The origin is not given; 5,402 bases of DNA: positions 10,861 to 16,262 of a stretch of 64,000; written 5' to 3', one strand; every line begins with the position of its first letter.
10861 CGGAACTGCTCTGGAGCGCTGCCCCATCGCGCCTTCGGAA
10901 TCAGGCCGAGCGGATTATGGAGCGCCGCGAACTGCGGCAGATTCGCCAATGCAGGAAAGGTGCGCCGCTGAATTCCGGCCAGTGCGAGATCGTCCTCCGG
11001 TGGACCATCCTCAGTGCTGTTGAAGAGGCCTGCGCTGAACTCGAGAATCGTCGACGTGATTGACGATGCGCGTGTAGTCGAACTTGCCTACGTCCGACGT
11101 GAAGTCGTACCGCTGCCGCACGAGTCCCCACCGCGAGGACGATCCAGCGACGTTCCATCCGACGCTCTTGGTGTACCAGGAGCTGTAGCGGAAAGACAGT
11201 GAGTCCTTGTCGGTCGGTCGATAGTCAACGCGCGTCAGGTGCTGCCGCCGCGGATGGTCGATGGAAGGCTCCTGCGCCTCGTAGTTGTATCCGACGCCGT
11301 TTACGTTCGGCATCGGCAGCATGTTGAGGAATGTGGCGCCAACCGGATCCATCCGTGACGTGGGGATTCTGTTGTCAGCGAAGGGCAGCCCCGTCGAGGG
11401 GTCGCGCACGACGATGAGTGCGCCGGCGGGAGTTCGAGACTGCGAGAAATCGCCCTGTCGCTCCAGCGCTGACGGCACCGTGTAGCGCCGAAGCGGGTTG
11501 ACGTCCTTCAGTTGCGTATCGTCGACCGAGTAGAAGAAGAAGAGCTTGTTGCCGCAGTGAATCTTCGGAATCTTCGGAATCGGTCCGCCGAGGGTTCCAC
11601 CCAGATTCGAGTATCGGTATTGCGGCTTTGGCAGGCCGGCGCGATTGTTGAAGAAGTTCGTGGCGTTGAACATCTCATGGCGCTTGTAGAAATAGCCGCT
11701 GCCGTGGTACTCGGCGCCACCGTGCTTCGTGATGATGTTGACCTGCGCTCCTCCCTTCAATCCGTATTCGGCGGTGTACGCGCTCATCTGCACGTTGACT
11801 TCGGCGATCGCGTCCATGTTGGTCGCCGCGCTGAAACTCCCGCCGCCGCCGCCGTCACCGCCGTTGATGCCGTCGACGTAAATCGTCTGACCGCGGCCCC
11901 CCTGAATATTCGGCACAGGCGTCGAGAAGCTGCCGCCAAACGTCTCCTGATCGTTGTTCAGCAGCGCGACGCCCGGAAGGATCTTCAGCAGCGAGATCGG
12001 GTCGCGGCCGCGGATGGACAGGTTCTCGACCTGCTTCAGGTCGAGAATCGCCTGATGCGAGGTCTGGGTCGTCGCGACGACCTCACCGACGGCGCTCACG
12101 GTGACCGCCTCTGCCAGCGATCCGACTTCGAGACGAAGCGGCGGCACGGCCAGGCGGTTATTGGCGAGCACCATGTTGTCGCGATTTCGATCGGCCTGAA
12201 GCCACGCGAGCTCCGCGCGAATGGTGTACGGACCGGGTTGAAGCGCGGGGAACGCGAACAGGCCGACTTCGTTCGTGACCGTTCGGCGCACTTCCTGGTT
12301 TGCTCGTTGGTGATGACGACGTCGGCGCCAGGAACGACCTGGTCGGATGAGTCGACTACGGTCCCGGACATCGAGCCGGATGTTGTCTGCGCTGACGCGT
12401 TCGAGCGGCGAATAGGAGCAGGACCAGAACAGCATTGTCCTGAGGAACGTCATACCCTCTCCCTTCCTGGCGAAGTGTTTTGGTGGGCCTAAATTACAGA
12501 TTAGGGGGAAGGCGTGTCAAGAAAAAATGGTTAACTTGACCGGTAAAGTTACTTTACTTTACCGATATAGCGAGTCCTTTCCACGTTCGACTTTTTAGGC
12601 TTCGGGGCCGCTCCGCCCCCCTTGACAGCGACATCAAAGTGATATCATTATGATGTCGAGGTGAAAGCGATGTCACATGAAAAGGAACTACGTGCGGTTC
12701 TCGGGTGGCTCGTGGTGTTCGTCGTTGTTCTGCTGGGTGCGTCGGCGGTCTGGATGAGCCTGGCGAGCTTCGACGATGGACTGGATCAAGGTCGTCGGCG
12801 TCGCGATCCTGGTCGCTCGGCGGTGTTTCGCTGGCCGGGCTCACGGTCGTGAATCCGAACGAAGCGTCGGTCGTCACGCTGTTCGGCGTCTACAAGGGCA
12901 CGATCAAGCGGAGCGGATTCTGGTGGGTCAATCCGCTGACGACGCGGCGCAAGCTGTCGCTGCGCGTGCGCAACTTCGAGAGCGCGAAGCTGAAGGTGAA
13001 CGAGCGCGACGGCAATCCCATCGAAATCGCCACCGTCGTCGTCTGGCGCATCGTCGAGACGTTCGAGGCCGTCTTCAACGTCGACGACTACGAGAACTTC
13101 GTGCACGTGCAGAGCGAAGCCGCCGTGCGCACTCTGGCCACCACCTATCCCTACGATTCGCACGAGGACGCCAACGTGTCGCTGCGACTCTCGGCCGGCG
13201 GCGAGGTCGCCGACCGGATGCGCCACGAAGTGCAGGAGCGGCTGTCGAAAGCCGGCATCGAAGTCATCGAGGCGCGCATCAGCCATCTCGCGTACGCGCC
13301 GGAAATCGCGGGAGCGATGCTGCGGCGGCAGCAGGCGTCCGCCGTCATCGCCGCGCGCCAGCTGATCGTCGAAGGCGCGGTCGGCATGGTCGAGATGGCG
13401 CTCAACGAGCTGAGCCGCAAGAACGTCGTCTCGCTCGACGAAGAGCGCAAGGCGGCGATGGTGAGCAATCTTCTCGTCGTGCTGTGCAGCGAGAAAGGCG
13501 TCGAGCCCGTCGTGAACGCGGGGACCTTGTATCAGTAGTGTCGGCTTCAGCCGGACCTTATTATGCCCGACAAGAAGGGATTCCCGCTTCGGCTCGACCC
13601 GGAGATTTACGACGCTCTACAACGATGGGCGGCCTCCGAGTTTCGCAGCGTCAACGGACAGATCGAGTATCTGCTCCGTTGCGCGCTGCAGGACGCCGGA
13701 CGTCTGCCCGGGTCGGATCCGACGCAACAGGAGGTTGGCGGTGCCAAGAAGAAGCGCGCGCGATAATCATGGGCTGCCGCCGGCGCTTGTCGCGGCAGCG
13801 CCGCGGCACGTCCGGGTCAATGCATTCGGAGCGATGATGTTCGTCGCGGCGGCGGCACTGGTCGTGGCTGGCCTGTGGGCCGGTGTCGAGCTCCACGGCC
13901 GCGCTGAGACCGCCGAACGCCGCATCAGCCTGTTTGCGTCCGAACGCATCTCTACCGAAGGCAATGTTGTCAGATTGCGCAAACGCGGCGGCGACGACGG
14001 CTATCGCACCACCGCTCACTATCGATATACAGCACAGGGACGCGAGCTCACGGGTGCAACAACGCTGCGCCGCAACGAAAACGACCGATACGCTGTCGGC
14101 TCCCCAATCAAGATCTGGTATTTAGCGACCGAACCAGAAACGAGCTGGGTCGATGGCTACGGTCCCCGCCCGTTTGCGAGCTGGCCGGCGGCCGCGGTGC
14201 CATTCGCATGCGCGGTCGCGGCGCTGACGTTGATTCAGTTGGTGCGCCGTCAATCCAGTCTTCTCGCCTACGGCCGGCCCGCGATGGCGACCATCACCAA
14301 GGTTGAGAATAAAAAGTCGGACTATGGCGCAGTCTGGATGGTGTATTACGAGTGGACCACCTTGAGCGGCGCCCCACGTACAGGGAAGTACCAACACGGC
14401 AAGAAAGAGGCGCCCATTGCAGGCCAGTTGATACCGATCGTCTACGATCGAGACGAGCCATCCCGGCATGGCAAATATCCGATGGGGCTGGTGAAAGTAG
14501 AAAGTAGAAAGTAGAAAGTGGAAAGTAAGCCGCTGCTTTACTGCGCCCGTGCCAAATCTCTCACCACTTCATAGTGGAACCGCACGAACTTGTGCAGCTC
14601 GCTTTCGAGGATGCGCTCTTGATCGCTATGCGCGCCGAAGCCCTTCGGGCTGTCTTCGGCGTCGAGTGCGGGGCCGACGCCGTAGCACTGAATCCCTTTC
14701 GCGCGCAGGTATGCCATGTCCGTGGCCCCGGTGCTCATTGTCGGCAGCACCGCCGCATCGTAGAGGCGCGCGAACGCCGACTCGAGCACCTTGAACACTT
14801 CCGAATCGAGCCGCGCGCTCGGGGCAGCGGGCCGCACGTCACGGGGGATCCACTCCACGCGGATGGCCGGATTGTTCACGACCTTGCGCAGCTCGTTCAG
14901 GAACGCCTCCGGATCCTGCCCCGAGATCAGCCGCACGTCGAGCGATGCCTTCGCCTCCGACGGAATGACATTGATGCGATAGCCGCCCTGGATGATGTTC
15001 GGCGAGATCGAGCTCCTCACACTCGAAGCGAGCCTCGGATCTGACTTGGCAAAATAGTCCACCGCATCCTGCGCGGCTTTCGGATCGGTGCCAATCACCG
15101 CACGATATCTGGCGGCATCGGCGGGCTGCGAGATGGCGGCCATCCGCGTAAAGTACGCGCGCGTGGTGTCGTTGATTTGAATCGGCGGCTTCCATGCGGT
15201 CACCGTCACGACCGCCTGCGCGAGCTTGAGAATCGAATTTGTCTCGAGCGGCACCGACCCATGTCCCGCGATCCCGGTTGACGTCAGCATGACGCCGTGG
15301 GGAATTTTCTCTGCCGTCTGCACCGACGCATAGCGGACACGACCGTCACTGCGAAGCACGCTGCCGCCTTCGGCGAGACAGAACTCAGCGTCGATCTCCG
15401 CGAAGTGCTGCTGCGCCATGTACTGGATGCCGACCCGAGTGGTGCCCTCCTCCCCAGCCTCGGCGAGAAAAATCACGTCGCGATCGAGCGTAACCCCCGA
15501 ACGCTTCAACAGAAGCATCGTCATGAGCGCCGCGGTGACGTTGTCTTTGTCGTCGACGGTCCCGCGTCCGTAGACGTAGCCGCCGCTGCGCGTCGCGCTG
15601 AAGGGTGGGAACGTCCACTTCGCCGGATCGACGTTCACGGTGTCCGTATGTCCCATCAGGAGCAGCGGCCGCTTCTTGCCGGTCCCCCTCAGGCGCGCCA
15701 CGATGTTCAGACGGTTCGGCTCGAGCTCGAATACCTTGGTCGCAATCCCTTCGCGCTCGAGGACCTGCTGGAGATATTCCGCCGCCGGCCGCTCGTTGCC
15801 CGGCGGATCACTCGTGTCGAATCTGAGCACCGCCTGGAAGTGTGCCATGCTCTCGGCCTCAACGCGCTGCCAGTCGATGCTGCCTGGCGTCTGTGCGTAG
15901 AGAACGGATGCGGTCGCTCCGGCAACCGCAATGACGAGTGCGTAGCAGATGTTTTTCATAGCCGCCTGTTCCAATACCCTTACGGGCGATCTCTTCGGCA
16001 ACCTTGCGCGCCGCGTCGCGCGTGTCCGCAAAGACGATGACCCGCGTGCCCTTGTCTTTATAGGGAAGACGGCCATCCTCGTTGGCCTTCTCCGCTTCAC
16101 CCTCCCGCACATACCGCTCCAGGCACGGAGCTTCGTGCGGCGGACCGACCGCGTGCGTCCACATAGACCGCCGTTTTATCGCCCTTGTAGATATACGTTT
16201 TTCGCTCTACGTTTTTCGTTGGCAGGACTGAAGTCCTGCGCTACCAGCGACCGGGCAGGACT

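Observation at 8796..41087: Family of strand-polarised heptanucleotide tandem arrays packed against gene ends (11 arrays in 33 kb)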

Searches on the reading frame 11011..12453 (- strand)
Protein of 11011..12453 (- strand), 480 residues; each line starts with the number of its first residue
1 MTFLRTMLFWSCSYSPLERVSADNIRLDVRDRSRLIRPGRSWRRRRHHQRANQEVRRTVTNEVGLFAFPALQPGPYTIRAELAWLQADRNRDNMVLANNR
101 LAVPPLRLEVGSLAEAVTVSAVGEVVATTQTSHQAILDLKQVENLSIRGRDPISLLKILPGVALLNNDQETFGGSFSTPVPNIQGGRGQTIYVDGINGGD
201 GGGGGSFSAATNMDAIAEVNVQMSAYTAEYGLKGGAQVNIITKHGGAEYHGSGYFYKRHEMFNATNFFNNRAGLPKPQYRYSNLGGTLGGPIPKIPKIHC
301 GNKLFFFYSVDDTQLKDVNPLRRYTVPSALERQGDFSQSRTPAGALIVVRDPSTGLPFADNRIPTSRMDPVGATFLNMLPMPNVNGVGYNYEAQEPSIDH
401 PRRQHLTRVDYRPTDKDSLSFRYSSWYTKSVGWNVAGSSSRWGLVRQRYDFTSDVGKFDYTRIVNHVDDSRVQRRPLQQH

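Call 36: search_protein_families(library=pfam, proteins=[window:11011-12453:-], max_evalue=0.001)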
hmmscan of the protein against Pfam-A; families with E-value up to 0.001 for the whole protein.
window:11011-12453:- (480 aa): 3 families
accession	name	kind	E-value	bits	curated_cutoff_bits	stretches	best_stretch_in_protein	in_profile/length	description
PF25183.1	OMP_b-brl_4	-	1.2e-47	163.4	30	1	241-465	1-215/838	Outer membrane beta barrel domain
PF13620.12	CarboxypepD_reg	-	0.00014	22.6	32.3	1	51-82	25-56/82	Carboxypeptidase regulatory-like domain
PF07715.20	Plug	-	0.00018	22.4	23.9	1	149-232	22-101/107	TonB-dependent Receptor Plug Domain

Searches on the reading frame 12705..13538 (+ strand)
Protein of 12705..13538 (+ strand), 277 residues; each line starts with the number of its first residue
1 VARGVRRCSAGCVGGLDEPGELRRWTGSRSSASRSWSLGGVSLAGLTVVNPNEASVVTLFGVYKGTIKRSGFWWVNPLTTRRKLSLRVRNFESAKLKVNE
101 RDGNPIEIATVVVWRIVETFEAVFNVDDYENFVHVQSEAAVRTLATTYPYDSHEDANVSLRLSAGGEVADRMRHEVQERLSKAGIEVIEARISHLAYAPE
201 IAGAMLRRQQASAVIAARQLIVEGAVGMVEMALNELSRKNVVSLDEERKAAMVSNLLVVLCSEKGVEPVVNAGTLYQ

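Call 36: search_protein_families(library=pfam, proteins=[window:12705-13538:+], max_evalue=0.001)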
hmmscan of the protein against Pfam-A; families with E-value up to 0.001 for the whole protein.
window:12705-13538:+ (277 aa): 1 family
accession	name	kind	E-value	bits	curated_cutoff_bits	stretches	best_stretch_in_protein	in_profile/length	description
PF01145.31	Band_7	-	3.7e-28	99.2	23.6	1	48-219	2-169/176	SPFH domain / Band 7 family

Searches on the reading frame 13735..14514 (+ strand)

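Call 20: search_protein_families(library=pfam, proteins=[window:13735-14514:+], max_evalue=0.001)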
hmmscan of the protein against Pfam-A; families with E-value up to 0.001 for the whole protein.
window:13735-14514:+ (259 aa): 1 family
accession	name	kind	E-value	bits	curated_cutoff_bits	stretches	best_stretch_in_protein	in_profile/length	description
PF12158.14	DUF3592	-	3e-11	44.3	25.3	1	74-141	1-81/84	Domain of unknown function (DUF3592)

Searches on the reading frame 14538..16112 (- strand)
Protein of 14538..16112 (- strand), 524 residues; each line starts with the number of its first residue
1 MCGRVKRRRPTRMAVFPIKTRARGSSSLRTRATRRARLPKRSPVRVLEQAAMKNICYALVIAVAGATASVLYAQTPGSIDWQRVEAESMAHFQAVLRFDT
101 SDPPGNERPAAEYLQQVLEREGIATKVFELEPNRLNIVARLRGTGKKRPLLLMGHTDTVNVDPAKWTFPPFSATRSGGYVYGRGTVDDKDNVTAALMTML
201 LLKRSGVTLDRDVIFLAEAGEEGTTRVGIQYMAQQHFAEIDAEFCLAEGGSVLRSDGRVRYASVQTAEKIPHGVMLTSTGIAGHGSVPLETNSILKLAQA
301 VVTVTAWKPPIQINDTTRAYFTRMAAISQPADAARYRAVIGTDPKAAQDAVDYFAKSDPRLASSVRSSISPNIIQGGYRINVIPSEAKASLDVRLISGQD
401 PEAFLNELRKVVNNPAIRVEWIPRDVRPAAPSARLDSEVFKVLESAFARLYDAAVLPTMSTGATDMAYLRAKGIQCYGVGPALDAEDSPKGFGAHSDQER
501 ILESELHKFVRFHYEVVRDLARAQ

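Call 6: find_encoding_contigs(protein=window:14538-16112:-, flank=10000, max_places=6)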
Protein window:14538-16112:- (524 aa): no gene with exactly this product is on record in the collection.

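Call 20: search_protein_families(library=pfam, proteins=[window:14538-16112:-], max_evalue=0.001)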
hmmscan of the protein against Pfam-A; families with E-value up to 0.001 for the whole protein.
window:14538-16112:- (524 aa): 3 families
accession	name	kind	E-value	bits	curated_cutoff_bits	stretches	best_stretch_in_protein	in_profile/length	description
PF01546.33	Peptidase_M20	-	9.7e-29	101.2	24.6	1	151-518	1-205/206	Peptidase family M20/M25/M40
PF07687.19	M20_dimer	-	7.1e-14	52.1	21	1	273-417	8-104/107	Peptidase dimerisation domain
PF04389.22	Peptidase_M28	-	1.7e-08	34.9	21.3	1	136-236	1-82/193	Peptidase family M28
